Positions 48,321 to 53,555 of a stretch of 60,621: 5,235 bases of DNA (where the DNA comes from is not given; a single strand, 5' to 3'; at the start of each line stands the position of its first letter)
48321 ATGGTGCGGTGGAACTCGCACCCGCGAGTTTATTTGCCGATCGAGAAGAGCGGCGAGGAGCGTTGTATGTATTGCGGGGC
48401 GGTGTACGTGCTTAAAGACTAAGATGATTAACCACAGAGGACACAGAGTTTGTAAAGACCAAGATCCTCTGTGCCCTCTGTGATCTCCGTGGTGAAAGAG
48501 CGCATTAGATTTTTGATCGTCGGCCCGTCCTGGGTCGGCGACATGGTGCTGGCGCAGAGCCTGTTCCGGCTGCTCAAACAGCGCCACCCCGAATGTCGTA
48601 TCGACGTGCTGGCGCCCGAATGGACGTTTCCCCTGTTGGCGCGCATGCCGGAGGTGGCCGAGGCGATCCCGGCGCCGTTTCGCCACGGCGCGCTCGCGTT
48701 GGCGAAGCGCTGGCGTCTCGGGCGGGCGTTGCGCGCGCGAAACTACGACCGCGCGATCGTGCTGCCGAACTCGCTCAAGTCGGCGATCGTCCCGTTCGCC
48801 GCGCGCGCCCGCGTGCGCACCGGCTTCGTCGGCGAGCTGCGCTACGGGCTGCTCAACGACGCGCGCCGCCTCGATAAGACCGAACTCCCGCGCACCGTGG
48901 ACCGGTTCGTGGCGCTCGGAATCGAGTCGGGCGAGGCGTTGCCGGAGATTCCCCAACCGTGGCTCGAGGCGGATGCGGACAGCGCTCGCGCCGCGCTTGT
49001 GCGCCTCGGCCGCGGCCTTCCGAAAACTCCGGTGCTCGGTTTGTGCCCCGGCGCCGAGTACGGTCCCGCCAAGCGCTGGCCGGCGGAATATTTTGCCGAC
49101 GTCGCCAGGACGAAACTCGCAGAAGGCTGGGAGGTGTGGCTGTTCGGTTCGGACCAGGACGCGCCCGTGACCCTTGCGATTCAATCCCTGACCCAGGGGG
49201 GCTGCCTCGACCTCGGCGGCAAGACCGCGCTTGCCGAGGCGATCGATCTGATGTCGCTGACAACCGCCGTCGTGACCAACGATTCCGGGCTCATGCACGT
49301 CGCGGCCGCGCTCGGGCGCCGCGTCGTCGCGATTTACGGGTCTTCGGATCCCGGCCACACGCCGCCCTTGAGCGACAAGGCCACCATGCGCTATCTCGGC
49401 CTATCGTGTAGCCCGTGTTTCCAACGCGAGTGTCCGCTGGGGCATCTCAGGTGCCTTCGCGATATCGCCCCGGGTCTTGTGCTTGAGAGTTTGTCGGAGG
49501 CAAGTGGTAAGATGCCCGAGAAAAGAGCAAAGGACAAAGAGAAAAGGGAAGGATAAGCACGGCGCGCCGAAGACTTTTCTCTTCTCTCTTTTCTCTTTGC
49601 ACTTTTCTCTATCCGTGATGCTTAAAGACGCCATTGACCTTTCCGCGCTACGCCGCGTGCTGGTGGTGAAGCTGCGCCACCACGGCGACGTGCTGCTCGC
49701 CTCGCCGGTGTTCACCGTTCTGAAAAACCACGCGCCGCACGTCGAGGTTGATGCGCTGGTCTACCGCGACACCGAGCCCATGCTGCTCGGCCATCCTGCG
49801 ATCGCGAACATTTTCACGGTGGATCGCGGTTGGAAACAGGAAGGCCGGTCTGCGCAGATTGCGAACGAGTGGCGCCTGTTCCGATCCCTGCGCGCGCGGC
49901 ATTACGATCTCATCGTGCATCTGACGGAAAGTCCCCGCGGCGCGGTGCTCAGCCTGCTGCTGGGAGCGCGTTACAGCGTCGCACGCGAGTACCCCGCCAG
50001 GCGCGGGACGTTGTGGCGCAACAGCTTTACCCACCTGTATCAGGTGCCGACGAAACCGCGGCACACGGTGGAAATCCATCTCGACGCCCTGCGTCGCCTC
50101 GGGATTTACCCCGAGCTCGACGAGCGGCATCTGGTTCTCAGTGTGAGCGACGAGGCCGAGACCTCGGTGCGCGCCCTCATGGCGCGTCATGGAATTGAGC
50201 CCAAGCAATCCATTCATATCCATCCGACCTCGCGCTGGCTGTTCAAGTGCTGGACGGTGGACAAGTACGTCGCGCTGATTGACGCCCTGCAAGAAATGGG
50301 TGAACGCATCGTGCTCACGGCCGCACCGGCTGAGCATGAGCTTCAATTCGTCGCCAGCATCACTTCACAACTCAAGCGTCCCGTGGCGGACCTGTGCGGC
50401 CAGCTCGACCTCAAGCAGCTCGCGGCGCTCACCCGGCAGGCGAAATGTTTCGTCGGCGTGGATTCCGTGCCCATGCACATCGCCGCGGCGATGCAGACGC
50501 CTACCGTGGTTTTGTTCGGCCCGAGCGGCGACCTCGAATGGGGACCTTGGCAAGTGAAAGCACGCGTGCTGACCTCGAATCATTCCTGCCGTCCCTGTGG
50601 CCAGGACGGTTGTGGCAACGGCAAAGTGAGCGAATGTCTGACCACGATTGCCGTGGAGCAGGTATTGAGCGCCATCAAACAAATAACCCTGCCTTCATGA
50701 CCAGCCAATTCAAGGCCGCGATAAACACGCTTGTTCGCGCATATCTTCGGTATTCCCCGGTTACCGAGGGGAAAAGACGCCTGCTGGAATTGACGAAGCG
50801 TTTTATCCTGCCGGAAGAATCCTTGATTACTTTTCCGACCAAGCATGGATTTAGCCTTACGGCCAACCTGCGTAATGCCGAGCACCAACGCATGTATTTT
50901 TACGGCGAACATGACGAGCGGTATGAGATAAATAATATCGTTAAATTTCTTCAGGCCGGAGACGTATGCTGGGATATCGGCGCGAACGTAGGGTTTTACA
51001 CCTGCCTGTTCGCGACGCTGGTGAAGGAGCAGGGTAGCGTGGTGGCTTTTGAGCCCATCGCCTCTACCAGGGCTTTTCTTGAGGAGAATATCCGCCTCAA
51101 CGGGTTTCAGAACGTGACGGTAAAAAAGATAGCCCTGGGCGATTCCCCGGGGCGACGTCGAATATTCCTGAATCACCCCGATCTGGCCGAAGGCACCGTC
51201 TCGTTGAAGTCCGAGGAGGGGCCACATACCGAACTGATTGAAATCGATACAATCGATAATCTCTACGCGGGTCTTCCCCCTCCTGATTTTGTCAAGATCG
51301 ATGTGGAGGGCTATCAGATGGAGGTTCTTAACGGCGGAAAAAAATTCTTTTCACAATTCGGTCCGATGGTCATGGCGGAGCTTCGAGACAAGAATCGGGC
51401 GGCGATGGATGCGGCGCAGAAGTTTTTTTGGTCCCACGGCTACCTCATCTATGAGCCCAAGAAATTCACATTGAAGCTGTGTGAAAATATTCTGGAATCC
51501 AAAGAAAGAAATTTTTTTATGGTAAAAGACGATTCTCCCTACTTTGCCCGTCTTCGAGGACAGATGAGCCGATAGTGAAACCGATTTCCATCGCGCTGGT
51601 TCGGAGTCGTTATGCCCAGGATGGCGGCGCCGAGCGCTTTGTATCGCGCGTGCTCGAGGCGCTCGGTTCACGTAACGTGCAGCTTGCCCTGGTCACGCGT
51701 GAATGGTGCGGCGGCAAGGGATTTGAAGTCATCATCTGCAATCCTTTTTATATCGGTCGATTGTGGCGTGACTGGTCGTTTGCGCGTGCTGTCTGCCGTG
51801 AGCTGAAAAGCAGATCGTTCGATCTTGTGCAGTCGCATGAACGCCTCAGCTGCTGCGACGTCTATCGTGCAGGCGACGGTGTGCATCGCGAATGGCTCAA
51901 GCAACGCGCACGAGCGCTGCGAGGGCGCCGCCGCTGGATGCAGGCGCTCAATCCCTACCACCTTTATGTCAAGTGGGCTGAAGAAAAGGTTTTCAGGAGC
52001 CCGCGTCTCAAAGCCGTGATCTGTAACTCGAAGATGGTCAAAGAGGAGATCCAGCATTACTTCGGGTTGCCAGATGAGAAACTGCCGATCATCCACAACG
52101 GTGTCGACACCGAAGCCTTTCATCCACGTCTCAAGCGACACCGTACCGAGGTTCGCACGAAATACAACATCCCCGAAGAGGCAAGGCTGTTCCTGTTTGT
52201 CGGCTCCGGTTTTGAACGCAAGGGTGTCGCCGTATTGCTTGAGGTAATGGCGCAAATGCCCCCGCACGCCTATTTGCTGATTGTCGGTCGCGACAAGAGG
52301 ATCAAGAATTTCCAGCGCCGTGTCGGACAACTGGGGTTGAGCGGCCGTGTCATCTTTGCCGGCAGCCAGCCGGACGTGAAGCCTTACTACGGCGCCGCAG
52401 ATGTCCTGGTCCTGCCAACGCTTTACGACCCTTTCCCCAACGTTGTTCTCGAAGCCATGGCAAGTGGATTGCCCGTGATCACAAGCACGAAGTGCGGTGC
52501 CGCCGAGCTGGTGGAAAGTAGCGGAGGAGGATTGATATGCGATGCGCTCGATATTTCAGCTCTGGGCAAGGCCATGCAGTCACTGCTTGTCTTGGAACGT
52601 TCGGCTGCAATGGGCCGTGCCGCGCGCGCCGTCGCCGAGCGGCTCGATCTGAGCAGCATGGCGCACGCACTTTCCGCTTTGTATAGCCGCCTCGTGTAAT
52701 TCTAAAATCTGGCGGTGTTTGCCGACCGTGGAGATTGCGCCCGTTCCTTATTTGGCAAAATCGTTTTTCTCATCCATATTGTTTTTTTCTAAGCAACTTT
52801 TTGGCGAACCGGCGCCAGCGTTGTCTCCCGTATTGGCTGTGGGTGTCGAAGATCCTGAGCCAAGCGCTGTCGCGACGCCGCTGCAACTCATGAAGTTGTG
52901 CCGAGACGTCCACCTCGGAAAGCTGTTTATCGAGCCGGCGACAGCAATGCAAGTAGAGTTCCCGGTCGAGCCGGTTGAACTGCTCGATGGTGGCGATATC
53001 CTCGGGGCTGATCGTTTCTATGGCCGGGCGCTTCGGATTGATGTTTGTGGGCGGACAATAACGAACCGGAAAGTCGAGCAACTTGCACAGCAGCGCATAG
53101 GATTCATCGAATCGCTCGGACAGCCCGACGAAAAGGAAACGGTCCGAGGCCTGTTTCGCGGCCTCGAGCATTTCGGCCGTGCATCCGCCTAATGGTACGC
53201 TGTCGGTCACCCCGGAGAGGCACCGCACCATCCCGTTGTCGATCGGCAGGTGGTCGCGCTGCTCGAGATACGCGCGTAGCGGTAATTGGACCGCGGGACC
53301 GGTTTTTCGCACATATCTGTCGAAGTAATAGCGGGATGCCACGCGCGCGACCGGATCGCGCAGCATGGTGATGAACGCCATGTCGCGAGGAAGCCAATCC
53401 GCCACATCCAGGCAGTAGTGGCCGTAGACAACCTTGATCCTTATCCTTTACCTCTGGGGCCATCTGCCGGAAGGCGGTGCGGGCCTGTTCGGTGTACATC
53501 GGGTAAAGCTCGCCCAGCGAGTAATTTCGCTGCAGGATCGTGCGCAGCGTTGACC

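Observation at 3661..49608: Pervasive intergenic stem-loops whose arms are tandem arrays of 7-10 nt units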

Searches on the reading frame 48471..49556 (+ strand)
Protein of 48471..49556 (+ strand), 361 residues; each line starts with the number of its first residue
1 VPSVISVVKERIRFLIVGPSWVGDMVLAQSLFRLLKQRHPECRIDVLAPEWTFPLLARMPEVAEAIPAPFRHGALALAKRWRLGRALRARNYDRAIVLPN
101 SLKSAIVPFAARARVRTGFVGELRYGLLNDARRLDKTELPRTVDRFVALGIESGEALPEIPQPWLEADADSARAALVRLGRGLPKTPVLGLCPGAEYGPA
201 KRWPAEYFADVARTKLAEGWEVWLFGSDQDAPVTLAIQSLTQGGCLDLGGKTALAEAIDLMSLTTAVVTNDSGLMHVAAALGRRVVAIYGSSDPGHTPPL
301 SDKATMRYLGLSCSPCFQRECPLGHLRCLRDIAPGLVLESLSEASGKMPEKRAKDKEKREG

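Call 73: search_protein_families(library=pfam, proteins=[window:48471-49556:+])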
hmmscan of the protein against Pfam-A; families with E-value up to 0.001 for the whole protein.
window:48471-49556:+ (361 aa): 1 family
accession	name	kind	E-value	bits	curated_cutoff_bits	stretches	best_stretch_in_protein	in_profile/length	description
PF01075.23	Glyco_transf_9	-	4.4e-66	223.2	22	1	80-325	1-245/247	Glycosyltransferase family 9 (heptosyltransferase)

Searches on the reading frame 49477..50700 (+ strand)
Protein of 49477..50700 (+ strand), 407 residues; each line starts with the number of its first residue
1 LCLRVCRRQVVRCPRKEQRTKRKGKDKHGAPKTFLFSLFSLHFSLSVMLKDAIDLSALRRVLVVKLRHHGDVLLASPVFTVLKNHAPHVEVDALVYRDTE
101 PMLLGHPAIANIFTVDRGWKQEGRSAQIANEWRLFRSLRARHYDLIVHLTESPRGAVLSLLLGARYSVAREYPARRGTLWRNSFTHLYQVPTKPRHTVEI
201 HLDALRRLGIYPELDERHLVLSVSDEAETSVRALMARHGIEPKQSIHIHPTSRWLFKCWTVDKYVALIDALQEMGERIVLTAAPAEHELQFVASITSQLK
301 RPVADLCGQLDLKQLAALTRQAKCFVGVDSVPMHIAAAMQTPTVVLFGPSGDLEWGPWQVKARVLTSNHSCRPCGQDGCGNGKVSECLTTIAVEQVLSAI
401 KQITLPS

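Call 14: search_protein_families(library=pfam, proteins=[window:49477-50700:+])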
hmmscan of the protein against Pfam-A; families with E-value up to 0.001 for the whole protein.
window:49477-50700:+ (407 aa): 1 family
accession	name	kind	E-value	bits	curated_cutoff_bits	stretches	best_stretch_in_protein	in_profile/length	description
PF01075.23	Glyco_transf_9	-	5.2e-43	147.6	22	1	132-383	2-245/247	Glycosyltransferase family 9 (heptosyltransferase)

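Call 73: search_protein_families(library=pfam, proteins=[window:49618-50700:+])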
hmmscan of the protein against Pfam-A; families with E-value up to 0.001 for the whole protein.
window:49618-50700:+ (360 aa): 1 family
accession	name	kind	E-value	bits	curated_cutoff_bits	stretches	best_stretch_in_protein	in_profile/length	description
PF01075.23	Glyco_transf_9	-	3.9e-43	148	22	1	85-336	2-245/247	Glycosyltransferase family 9 (heptosyltransferase)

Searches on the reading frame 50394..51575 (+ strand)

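Call 73: search_protein_families(library=pfam, proteins=[window:50394-51575:+])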
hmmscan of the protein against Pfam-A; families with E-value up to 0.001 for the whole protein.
window:50394-51575:+ (393 aa): 3 families
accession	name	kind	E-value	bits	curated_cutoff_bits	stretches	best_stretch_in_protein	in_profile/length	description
PF05050.19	Methyltransf_21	-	1.1e-14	55.3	22.7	1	194-350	1-171/173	Methyltransferase FkbM domain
PF01135.25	PCMT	-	0.00013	22.3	20.3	1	183-244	69-129/210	Protein-L-isoaspartate(D-aspartate) O-methyltransferase (PCMT)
PF02475.24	TRM5-TYW2_MTfase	-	0.00029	21.3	28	1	167-242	18-89/164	TRM5/TYW2 methyltransferase domain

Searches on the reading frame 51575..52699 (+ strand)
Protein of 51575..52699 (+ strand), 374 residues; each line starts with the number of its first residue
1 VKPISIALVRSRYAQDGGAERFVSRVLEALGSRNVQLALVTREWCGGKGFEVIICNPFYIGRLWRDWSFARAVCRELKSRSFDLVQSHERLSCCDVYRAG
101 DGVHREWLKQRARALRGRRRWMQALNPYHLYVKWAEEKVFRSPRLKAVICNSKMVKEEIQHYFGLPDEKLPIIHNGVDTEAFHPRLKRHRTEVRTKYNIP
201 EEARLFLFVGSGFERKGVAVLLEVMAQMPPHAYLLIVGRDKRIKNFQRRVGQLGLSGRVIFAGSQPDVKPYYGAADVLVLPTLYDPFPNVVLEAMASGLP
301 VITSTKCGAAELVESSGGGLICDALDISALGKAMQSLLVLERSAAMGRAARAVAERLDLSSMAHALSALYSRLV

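Call 73: search_protein_families(library=pfam, proteins=[window:51575-52699:+])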
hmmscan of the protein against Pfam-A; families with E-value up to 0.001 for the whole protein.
window:51575-52699:+ (374 aa): 5 families
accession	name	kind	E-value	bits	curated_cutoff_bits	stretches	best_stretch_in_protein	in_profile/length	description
PF00534.26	Glycos_transf_1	-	3.3e-33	115.1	26.4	1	190-351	2-170/172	Glycosyl transferases group 1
PF13692.12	Glyco_trans_1_4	-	9.2e-31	107.4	27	1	204-338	2-140/142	Glycosyl transferases group 1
PF13439.12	Glyco_transf_4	-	1.5e-22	80.9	28.5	1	17-180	2-169/170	Glycosyltransferase Family 4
PF20706.3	GT4-conflict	-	2.7e-06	27.1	26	1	205-316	199-323/385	Family 4 Glycosyltransferase in conflict systems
PF13579.12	Glyco_trans_4_4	-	6e-05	23.9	29.7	1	17-176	1-158/158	Glycosyl transferase 4-like domain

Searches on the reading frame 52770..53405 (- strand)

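Call 73: search_protein_families(library=pfam, proteins=[window:52770-53405:-])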
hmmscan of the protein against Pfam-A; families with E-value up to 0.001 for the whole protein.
window:52770-53405:- (211 aa): 1 family
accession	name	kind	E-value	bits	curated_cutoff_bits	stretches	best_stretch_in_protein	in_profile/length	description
PF06990.17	Gal-3-0_sulfotr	-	8.6e-10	38.5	27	1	5-178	145-328/402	Galactose-3-O-sulfotransferase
